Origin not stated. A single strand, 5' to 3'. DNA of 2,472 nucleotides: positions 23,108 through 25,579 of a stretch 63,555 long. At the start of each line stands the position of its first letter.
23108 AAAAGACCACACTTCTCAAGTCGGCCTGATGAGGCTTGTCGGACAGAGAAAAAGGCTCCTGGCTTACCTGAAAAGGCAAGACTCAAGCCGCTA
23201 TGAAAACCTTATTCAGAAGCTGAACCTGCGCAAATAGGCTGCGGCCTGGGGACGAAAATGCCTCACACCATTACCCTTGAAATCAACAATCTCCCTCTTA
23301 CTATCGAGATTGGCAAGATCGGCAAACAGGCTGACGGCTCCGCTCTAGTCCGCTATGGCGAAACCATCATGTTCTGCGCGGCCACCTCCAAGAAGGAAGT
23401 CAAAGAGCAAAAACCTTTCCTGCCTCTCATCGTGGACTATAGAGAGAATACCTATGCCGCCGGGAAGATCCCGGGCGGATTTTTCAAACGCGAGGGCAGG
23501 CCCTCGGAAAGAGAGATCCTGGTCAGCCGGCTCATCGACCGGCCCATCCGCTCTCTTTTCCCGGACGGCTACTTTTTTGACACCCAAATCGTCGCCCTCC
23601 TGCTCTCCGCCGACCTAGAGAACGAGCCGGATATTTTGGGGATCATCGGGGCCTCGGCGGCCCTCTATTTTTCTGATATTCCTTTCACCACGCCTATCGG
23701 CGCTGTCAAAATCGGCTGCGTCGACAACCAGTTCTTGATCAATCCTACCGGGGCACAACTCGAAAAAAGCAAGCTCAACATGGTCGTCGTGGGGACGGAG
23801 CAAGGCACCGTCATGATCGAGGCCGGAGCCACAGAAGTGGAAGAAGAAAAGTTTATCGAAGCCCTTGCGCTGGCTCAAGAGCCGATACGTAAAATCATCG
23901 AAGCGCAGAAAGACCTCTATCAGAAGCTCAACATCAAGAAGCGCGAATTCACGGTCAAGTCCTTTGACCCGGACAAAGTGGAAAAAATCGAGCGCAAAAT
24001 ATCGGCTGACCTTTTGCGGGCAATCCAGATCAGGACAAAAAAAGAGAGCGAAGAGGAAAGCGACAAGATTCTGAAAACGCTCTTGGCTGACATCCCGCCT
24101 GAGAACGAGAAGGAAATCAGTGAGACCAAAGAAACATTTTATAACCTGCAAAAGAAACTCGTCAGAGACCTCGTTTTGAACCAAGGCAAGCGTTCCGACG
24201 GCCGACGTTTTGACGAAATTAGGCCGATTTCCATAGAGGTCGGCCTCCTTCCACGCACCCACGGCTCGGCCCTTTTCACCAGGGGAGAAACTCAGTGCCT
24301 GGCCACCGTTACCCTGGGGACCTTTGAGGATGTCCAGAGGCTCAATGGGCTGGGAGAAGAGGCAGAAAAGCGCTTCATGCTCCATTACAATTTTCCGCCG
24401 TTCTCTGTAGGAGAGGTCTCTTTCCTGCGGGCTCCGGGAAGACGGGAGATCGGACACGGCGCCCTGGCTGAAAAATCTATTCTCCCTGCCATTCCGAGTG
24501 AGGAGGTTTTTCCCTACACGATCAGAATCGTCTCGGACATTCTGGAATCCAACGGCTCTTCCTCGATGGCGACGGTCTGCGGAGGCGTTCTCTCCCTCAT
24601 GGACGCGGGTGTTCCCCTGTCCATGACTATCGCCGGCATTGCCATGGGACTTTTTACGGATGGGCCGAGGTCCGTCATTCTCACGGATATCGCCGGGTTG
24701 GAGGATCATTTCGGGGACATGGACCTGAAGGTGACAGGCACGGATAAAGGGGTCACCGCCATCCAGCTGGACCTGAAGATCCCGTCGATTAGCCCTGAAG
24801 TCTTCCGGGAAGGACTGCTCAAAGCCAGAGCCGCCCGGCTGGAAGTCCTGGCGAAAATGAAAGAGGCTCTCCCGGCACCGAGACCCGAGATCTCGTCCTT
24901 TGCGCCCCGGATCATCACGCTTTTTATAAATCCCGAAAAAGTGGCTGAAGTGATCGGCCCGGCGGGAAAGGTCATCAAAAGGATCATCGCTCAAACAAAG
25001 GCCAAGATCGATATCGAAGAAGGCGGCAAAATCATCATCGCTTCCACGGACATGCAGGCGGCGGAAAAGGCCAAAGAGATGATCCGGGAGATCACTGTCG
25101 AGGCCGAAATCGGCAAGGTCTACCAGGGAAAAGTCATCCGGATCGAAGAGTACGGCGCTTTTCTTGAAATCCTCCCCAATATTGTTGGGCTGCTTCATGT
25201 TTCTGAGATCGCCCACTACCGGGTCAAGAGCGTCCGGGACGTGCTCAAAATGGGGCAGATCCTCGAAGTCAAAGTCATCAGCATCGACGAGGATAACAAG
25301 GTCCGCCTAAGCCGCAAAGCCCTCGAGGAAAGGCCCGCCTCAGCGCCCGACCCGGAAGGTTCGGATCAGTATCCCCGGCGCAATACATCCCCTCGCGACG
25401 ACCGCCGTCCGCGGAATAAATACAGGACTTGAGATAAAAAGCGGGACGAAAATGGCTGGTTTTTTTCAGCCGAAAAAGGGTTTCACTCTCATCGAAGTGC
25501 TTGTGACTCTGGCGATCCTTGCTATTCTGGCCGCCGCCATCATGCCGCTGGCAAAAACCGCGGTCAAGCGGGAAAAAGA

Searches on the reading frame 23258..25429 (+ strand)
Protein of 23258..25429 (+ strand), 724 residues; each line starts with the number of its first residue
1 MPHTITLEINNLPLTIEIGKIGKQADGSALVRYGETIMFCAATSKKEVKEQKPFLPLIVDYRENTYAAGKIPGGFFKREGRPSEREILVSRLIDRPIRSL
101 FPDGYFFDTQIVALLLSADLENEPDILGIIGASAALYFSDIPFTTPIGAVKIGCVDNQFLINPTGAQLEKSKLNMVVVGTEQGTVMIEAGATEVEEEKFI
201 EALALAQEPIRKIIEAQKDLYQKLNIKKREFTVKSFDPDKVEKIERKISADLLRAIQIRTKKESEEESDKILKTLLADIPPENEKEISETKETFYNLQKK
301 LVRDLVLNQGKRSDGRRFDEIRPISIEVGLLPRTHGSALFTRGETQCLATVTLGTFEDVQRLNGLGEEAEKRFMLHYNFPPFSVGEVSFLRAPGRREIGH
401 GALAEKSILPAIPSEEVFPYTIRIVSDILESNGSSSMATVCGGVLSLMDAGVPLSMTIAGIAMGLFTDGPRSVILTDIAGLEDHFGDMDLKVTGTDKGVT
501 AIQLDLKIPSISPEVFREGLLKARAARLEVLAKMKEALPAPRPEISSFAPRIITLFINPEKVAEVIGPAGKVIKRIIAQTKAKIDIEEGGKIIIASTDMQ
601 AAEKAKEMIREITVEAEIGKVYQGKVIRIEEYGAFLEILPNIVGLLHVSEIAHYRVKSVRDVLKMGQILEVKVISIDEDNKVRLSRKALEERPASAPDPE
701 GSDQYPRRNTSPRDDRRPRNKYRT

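Call 61: search_protein_families(library=pfam, proteins=[window:23258-25429:+], max_evalue=0.00001)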
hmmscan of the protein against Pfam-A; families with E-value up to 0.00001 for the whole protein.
window:23258-25429:+ (724 aa): 5 families
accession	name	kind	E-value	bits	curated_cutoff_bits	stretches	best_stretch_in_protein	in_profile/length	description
PF01138.27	RNase_PH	-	9.3e-60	201.2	25.5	2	320-453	1-130/130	3' exoribonuclease family, domain 1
PF03725.20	RNase_PH_C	-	4.3e-19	68.7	20.8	1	146-208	2-66/67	3' exoribonuclease family, domain 2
PF00575.29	S1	-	5.7e-16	59.1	22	1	616-687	2-74/74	S1 RNA binding domain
PF03726.19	PNPase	-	2.5e-09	37.9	24.6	1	242-317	4-81/81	Polyribonucleotide nucleotidyltransferase, RNA binding domain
PF00013.35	KH_1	-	7e-09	35.8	21.5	1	553-611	2-66/66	KH domain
